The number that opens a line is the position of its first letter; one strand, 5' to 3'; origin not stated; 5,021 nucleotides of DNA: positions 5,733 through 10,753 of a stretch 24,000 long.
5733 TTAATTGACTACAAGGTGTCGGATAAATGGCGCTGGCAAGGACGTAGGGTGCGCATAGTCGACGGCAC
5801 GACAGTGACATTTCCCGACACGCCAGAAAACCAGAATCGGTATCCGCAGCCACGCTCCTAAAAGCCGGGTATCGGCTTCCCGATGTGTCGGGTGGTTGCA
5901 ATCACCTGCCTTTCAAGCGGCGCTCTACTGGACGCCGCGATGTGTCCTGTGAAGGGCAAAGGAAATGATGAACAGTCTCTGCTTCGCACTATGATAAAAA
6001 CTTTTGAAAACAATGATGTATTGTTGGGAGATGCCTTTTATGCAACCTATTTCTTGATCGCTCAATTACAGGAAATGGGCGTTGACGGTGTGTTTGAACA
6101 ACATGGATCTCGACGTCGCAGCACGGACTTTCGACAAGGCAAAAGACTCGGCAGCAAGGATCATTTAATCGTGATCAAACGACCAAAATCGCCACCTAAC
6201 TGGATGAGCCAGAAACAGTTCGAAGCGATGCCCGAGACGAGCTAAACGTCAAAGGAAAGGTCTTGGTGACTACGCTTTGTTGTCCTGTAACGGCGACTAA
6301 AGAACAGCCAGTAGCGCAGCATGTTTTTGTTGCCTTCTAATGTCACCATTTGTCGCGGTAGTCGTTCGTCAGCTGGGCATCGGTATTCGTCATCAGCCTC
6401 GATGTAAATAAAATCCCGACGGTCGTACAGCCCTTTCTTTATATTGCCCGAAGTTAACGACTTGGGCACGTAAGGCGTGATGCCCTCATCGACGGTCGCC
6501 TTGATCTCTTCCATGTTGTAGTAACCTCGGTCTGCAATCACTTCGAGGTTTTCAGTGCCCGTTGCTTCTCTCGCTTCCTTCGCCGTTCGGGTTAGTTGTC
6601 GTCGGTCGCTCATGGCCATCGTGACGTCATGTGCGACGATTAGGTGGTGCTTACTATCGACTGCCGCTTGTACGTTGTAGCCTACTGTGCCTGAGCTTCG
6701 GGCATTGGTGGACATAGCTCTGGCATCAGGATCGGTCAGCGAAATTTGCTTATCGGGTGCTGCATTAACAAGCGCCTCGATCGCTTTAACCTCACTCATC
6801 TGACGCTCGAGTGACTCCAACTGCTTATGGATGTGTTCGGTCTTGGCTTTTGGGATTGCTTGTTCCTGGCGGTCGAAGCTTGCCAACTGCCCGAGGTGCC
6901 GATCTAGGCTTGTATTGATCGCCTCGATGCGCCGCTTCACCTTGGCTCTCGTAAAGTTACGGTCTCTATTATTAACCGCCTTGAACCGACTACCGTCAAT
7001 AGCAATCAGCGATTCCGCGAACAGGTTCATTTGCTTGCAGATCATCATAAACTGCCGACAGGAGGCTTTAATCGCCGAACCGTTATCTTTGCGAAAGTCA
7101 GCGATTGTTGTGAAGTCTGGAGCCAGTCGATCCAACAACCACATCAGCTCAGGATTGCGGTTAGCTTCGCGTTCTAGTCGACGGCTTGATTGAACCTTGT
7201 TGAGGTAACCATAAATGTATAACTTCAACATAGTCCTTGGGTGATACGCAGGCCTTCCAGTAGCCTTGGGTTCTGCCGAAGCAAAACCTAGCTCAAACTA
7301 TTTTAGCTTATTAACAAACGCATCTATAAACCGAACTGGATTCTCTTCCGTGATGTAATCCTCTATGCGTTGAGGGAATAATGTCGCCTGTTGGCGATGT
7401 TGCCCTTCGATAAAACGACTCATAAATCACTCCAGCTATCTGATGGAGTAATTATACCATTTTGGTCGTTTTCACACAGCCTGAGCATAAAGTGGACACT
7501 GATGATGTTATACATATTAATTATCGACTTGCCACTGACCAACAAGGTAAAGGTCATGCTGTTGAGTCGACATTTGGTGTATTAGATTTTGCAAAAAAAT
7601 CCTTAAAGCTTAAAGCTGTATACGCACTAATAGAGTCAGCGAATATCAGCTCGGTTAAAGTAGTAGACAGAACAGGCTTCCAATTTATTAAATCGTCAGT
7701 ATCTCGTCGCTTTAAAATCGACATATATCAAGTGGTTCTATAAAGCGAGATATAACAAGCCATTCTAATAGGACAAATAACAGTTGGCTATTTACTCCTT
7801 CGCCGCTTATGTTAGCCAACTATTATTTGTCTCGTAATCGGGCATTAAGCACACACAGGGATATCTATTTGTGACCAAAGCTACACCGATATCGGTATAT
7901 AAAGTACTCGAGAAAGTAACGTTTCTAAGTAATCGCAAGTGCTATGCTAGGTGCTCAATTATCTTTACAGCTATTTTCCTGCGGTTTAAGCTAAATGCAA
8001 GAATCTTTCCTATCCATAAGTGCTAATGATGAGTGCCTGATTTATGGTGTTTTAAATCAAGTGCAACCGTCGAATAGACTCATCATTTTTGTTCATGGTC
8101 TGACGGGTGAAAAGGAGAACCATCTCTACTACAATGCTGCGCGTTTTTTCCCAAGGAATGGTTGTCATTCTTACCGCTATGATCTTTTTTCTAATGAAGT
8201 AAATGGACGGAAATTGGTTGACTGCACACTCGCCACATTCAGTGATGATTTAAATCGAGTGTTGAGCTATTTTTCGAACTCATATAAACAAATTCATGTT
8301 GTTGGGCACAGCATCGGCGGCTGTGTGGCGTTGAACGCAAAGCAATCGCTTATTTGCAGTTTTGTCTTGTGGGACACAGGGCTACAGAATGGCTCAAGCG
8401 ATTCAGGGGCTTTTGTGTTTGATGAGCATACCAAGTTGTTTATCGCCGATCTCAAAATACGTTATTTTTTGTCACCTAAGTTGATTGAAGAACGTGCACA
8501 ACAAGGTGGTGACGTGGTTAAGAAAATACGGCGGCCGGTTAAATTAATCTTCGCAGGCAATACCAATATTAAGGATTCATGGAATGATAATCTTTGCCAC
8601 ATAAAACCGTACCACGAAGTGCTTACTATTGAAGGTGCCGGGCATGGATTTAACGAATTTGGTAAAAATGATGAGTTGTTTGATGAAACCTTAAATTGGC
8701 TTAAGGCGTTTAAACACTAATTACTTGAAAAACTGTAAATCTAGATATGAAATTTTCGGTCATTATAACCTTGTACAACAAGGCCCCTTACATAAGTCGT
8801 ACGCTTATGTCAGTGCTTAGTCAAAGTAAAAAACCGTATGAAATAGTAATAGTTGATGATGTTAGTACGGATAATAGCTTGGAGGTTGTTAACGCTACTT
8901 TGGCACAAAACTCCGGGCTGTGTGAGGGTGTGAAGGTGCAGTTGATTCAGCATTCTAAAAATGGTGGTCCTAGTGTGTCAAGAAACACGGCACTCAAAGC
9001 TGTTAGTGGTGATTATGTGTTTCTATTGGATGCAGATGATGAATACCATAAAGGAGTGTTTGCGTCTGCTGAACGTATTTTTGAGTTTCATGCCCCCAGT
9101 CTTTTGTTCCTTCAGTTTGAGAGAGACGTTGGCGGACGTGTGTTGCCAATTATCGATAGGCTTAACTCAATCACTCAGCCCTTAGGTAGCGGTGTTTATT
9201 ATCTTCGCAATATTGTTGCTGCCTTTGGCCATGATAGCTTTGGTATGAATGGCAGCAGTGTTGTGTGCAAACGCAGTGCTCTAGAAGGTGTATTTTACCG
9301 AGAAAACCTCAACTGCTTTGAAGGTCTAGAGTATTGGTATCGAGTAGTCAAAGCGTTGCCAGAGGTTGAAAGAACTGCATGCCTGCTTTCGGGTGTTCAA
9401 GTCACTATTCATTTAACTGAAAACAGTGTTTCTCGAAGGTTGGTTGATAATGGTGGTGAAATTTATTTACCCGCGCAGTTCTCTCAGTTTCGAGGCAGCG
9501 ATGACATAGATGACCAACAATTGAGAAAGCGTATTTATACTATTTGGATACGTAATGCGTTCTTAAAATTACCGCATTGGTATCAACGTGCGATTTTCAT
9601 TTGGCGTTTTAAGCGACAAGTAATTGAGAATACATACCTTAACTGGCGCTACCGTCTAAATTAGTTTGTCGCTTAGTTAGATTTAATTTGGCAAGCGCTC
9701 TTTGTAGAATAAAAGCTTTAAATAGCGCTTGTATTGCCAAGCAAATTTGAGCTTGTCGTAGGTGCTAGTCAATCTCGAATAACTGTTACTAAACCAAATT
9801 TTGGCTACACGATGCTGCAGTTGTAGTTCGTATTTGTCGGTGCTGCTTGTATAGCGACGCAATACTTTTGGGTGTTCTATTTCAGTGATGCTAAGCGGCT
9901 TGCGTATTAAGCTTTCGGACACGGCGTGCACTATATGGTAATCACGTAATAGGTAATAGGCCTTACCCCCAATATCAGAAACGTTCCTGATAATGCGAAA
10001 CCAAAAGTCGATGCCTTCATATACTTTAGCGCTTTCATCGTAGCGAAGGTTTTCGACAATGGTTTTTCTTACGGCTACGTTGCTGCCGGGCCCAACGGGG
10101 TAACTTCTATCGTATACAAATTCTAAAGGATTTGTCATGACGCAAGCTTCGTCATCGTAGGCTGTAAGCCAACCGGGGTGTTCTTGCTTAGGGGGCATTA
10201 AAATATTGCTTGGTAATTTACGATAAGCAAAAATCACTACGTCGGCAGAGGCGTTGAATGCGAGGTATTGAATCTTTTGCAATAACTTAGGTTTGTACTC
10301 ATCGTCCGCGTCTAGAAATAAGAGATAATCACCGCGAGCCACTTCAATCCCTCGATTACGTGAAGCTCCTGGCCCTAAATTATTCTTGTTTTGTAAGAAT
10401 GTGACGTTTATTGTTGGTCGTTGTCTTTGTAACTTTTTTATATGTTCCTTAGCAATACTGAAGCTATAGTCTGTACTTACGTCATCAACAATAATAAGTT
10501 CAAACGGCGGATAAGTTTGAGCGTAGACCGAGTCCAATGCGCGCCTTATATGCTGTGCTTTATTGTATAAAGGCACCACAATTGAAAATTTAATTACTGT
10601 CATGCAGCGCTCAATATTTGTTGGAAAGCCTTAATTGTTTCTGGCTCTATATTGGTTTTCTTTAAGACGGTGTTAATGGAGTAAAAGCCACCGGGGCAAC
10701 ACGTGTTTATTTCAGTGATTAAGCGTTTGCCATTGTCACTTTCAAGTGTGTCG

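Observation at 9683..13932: Orphan four-gene operon: HO-like protein, two different glutathione-synthetase-type ATP-grasp ligases, and a GT2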

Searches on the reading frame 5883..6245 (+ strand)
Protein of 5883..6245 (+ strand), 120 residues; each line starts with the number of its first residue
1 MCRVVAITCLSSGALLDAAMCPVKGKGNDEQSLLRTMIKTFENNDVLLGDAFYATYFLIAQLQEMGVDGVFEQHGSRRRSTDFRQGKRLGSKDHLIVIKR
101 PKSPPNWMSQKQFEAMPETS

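Call 7: search_protein_families(library=pfam, proteins=[window:5883-6245:+], max_evalue=0.001)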
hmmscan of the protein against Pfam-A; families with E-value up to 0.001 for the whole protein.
window:5883-6245:+ (120 aa): 1 family
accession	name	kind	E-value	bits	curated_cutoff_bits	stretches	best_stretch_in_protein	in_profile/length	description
PF01609.27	DDE_Tnp_1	-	0.0003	21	23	1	3-78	37-107/200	Transposase DDE domain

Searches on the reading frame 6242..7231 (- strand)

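Call 7: search_protein_families(library=pfam, proteins=[window:6242-7231:-], max_evalue=0.001)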
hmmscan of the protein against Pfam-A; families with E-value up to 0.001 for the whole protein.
window:6242-7231:- (329 aa): 2 families
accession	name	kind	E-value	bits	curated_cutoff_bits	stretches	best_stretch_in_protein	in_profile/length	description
PF05598.16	DUF772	-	6.3e-13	49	23.1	1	1-55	10-68/74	Transposase domain (DUF772)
PF01609.27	DDE_Tnp_1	-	3.1e-06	27.5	23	1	178-257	29-106/200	Transposase DDE domain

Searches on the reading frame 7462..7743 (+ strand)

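Call 7: search_protein_families(library=pfam, proteins=[window:7462-7743:+], max_evalue=0.001)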
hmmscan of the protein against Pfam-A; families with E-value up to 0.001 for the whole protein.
window:7462-7743:+ (93 aa): 1 family
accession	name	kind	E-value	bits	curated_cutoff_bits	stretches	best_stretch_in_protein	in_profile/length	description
PF13302.13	Acetyltransf_3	-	4.6e-10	40.8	25.4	1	11-74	78-138/138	Acetyltransferase (GNAT) domain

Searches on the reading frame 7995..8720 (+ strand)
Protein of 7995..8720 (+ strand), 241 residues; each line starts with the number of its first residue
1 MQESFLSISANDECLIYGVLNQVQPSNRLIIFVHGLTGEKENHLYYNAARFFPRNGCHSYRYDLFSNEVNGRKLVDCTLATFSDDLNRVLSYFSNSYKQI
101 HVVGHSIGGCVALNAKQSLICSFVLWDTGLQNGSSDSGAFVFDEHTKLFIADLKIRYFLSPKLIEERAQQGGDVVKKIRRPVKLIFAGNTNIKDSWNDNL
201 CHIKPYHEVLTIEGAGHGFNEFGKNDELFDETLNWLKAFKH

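Call 4: search_protein_families(library=pfam, proteins=[window:7995-8720:+], max_evalue=1)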
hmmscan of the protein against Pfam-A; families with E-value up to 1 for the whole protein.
window:7995-8720:+ (241 aa): 10 families
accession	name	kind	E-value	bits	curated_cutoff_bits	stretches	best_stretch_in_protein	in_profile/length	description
PF12697.13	Abhydrolase_6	-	3.2e-09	38.2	26.3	1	30-168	1-135/217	Alpha/beta hydrolase family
PF00561.26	Abhydrolase_1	-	2e-07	31.4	25.8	1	29-115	2-86/245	alpha/beta hydrolase fold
PF05057.20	DUF676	-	7e-05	22.9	20.3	1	27-113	5-93/217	Putative serine esterase (DUF676)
PF07819.20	PGAP1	-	0.0011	19.2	24.3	1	69-114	53-107/233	PGAP1-like alpha/beta domain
PF12146.15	Hydrolase_4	-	0.0012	18.7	27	1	26-115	3-93/239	Serine aminopeptidase, S33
PF01764.32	Lipase_3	-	0.0047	17.3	22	1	58-113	35-78/140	Lipase (class 3)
PF05990.18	DUF900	-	0.01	15.8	20.5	1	80-119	73-115/232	Alpha/beta hydrolase of unknown function (DUF900)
PF06028.17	DUF915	-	0.028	14.2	22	1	77-111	80-116/255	Alpha/beta hydrolase of unknown function (DUF915)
PF20408.4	Abhydrolase_11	-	0.065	13.4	27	1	28-116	3-94/193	Alpha/beta hydrolase domain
PF10230.15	LIDHydrolase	-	0.095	12.9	27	1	85-121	71-107/262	Lipid-droplet associated hydrolase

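Call 5: search_protein_families(library=ncbifam, proteins=[window:7995-8720:+], max_evalue=1)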
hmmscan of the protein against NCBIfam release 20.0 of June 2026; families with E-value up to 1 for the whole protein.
window:7995-8720:+ (241 aa): 10 families
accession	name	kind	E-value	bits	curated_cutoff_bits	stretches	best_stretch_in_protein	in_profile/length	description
NF011457.0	PRK14875.1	equivalog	1.6e-06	27.4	307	1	26-116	131-216/372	acetoin dehydrogenase dihydrolipoyllysine-residue acetyltransferase subunit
TIGR03695.1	menH_SHCHC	equivalog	0.00011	21.7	208.55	1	27-116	2-89/252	2-succinyl-6-hydroxy-2,4-cyclohexadiene-1-carboxylate synthase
NF008340.0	PRK11126.1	equivalog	0.00054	19.3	261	1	22-116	9-96/255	2-succinyl-6-hydroxy-2,4-cyclohexadiene-1-carboxylate synthase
NF051488.1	bifunc_PcaDC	exception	0.004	16.3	390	1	61-136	43-119/375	bifunctional 3-oxoadipate enol-lactonase/4-carboxymuconolactone decarboxylase PcaDC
TIGR03611.1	RutD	equivalog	0.019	14.4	238.5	1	24-114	10-96/258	pyrimidine utilization protein D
TIGR03056.1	bchO_mg_che_rel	equivalog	0.019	14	172.55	0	180-221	28-69/278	alpha/beta fold hydrolase BchO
TIGR02427.1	protocat_pcaD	equivalog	0.025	14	255.85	1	76-129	59-113/251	3-oxoadipate enol-lactonase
NF050089.1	i_nPHAscl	equivalog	0.042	12.9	300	1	79-115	67-101/288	intracellular short-chain-length polyhydroxyalkanoate depolymerase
TIGR03502.1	lipase_Pla1_cef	subfamily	0.044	11.9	383.9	0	24-47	441-466/790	VolA/Pla-1 family phospholipase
NF058580.1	lipase_V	equivalog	0.09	12.4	300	1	15-118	15-111/230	EstV family lipase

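Call 81: search_protein_families(library=padloc, proteins=[window:7995-8720:+], max_evalue=0.001)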
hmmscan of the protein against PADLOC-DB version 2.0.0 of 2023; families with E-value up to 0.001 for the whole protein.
window:7995-8720:+ (241 aa): 0 families

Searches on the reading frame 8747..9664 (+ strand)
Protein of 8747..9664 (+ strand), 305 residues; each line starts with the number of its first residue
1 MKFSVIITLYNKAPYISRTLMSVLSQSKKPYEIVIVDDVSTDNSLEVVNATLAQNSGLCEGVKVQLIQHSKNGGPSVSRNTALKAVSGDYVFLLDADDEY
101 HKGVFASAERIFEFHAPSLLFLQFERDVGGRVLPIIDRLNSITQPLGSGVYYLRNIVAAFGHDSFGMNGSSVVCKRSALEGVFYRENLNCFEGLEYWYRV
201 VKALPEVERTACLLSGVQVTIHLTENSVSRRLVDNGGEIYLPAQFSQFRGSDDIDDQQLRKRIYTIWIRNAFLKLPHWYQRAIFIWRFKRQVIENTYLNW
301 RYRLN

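Call 4: search_protein_families(library=pfam, proteins=[window:8747-9664:+], max_evalue=1)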
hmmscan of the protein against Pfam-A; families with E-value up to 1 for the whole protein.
window:8747-9664:+ (305 aa): 5 families
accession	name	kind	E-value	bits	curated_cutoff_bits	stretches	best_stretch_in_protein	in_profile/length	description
PF00535.33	Glycos_transf_2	-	3.3e-27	95.9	23.3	1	4-117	1-108/168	Glycosyl transferase family 2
PF13641.12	Glyco_tranf_2_3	-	8.3e-15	55.9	27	1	3-202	3-196/230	Glycosyltransferase like family 2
PF10111.15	Glyco_tranf_2_2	-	2.9e-07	30.7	27.3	1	4-106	1-100/276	Glycosyltransferase like family 2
PF07210.18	DUF1416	-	0.0047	17.3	23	1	84-116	31-63/97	Protein of unknown function (DUF1416)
PF13704.12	Glyco_tranf_2_4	-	0.026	15.4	27.5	1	11-98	2-82/98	Glycosyl transferase family 2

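Call 5: search_protein_families(library=ncbifam, proteins=[window:8747-9664:+], max_evalue=1)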
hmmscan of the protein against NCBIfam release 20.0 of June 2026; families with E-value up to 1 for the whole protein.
window:8747-9664:+ (305 aa): 24 families
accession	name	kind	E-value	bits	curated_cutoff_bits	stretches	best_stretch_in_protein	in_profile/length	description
NF007482.0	PRK10073.1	equivalog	1.3e-18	67.1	423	1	2-105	7-103/334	glycosyltransferase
NF047683.1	TeichurnBiosyTuaG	equivalog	7.3e-17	61.8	400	1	3-103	8-102/252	teichuronic acid biosynthesis protein TuaG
NF050050.1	ProtGlycPglI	equivalog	7.5e-14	51.8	500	1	2-104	3-100/306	GalNAc(5)-diNAcBac-PP-undecaprenol beta-1,3-glucosyltransferase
NF041875.1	EPS_EpsD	equivalog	5.1e-13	49.1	370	1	4-113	2-105/325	exopolysaccharide biosynthesis glycosyltransferase EpsD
NF053739.1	GlytfEpsEBac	equivalog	1e-11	44.4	450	1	2-98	2-93/265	glycosyltransferase EpsE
TIGR03937.1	PgaC_IcaA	equivalog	1.7e-09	37.1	422.3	1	3-97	47-135/407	poly-beta-1,6-N-acetyl-D-glucosamine synthase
NF047588.1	GlcsyltransPgfSStrep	equivalog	1.3e-08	34.4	500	1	1-98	1-96/308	glycosyltransferase PgfS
NF038302.1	EPS_HpsE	equivalog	1.4e-08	34.1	300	1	1-101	1-100/307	hormogonium polysaccharide biosynthesis glycosyltransferase HpsE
TIGR03965.1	mycofact_glyco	equivalog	1.8e-08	33.7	280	1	4-118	77-183/467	mycofactocin biosynthesis glycosyltransferase MftF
NF007453.0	PRK10018.1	equivalog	2.2e-08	34.1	382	1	4-102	9-101/280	colanic acid biosynthesis glycosyltransferase WcaA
TIGR04017.1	WcaA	equivalog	5.6e-08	32.7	495.75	1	4-102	8-100/279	colanic acid biosynthesis glycosyltransferase WcaA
TIGR04283.1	glyco_like_mftF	equivalog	1.7e-07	31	182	1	4-118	2-103/221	TIGR04283 family arsenosugar biosynthesis glycosyltransferase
NF041394.1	GtaseAglG_Halo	equivalog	1e-06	28.3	440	1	1-98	1-93/304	glucosyl-dolichyl phosphate glucuronosyltransferase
NF007986.1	PRK10714.1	equivalog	1.1e-06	27.9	529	1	2-97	7-100/316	undecaprenyl-phosphate 4-deoxy-4-formamido-L-arabinose transferase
NF038299.1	EPS_HpsN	equivalog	1.6e-06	27.3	425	1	2-112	2-106/317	hormogonium polysaccharide biosynthesis glycosyltransferase HpsN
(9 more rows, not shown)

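Call 81: search_protein_families(library=padloc, proteins=[window:8747-9664:+], max_evalue=0.001)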
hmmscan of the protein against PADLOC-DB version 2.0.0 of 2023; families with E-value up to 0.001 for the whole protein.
window:8747-9664:+ (305 aa): 0 families

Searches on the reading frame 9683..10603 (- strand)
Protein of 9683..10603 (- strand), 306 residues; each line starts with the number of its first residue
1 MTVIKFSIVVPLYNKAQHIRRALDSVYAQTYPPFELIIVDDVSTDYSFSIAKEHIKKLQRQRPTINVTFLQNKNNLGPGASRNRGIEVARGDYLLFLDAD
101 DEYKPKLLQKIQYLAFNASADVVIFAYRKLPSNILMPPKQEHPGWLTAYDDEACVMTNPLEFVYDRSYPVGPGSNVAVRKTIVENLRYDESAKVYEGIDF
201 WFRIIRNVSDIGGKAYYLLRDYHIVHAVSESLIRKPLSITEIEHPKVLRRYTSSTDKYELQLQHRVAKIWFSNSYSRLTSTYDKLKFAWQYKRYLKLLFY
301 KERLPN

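Call 4: search_protein_families(library=pfam, proteins=[window:9683-10603:-], max_evalue=1)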
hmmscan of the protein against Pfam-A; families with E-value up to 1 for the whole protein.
window:9683-10603:- (306 aa): 3 families
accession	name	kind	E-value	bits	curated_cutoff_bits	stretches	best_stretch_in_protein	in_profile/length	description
PF00535.33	Glycos_transf_2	-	2.4e-33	115.9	23.3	1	7-138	1-126/168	Glycosyl transferase family 2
PF13641.12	Glyco_tranf_2_3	-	7.3e-13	49.5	27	1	6-207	3-197/230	Glycosyltransferase like family 2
PF10111.15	Glyco_tranf_2_2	-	1e-12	48.6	27.3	1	7-208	1-203/276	Glycosyltransferase like family 2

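Call 5: search_protein_families(library=ncbifam, proteins=[window:9683-10603:-], max_evalue=1)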
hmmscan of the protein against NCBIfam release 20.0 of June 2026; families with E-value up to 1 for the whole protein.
window:9683-10603:- (306 aa): 29 families (the best 25 are shown)
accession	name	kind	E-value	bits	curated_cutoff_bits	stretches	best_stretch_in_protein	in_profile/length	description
NF007482.0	PRK10073.1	equivalog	8.3e-25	87.5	423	1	5-123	7-118/334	glycosyltransferase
NF047683.1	TeichurnBiosyTuaG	equivalog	7.8e-21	74.8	400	1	6-117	8-114/252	teichuronic acid biosynthesis protein TuaG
NF041875.1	EPS_EpsD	equivalog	3.1e-20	72.8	370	1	7-137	2-126/325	exopolysaccharide biosynthesis glycosyltransferase EpsD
NF050050.1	ProtGlycPglI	equivalog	2.9e-16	59.7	500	1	5-109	3-102/306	GalNAc(5)-diNAcBac-PP-undecaprenol beta-1,3-glucosyltransferase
NF007453.0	PRK10018.1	equivalog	3.9e-16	59.5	382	1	6-110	8-106/280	colanic acid biosynthesis glycosyltransferase WcaA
TIGR04017.1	WcaA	equivalog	2.4e-15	56.9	495.75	1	6-109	7-104/279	colanic acid biosynthesis glycosyltransferase WcaA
NF053739.1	GlytfEpsEBac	equivalog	3.9e-15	55.6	450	1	5-123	2-116/265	glycosyltransferase EpsE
TIGR03965.1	mycofact_glyco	equivalog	8e-15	54.6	280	1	7-206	77-265/467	mycofactocin biosynthesis glycosyltransferase MftF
TIGR04283.1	glyco_like_mftF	equivalog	8e-14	51.8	182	1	7-128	2-110/221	TIGR04283 family arsenosugar biosynthesis glycosyltransferase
TIGR03937.1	PgaC_IcaA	equivalog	1.4e-13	50.6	422.3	1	5-101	46-136/407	poly-beta-1,6-N-acetyl-D-glucosamine synthase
NF038299.1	EPS_HpsN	equivalog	2.1e-11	43.4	425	1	6-130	3-120/317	hormogonium polysaccharide biosynthesis glycosyltransferase HpsN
NF038302.1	EPS_HpsE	equivalog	7e-10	38.4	300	1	4-108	1-104/307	hormogonium polysaccharide biosynthesis glycosyltransferase HpsE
NF041394.1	GtaseAglG_Halo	equivalog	7.9e-10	38.5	440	1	5-110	2-102/304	glucosyl-dolichyl phosphate glucuronosyltransferase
TIGR03469.1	HpnB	hypoth_equivalog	8e-10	38.3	379.25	1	7-111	47-156/386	hopene-associated glycosyltransferase HpnB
TIGR03111.1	glyc2_xrt_Gpos1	hypoth_equivalog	2.6e-09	36.4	363.95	1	6-111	51-152/439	TIGR03111 family XrtG-associated glycosyltransferase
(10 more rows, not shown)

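Call 44: search_solved_structures(query=window:9683-10603:-, max_evalue=0.001)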
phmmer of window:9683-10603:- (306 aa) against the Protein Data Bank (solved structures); distinct sequences matched with E-value up to 0.001: 28.
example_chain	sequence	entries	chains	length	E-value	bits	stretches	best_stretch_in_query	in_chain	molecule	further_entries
5hea_A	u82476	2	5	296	8.3e-17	65.1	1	6-123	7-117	Putative glycosyltransferase (GalT1)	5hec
2z87_A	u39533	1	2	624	2.8e-15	60.1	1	6-108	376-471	Chondroitin synthase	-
2z86_A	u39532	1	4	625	2.8e-15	60.1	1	6-108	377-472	Chondroitin synthase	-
5tze_C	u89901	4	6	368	2.2e-14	57.2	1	4-124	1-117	Glycosyl transferase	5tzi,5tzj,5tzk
5tz8_A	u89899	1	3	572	4.8e-14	56.1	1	4-123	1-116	Glycosyl transferase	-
3bcv_A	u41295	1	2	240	5.2e-12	49.4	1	3-129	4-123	Putative glycosyltransferase protein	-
9jma_A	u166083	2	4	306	1e-10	45.2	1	6-112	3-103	GalNAc(5)-diNAcBac-PP-undecaprenol beta-1,3-glucosyltransferase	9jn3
8vh7_A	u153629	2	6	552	1.3e-10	44.8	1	7-130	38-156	Heparosan synthase B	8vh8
8viw_A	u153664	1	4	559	1.3e-10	44.8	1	7-130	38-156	Heparosan synthase B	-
3l7i_A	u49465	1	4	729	1e-09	41.9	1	5-104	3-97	Teichoic acid biosynthesis protein F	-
3l7m_A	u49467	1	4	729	1e-09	41.9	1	5-104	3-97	Teichoic acid biosynthesis protein F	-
3l7j_A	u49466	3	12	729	1e-09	41.9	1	5-104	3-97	Teichoic acid biosynthesis protein F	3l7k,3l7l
6h1j_A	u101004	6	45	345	1e-09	41.8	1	5-127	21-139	Probable ss-1,3-N-acetylglucosaminyltransferase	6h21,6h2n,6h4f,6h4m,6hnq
8bz4_A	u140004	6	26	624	2.2e-09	40.8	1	4-123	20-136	Glycosyltransferase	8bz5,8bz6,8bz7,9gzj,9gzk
8bz8_A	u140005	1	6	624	2.2e-09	40.8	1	4-123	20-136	Glycosyltransferase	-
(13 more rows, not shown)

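Call 81: search_protein_families(library=padloc, proteins=[window:9683-10603:-], max_evalue=0.001)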
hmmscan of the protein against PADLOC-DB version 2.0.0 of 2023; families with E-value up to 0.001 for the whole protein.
window:9683-10603:- (306 aa): 0 families
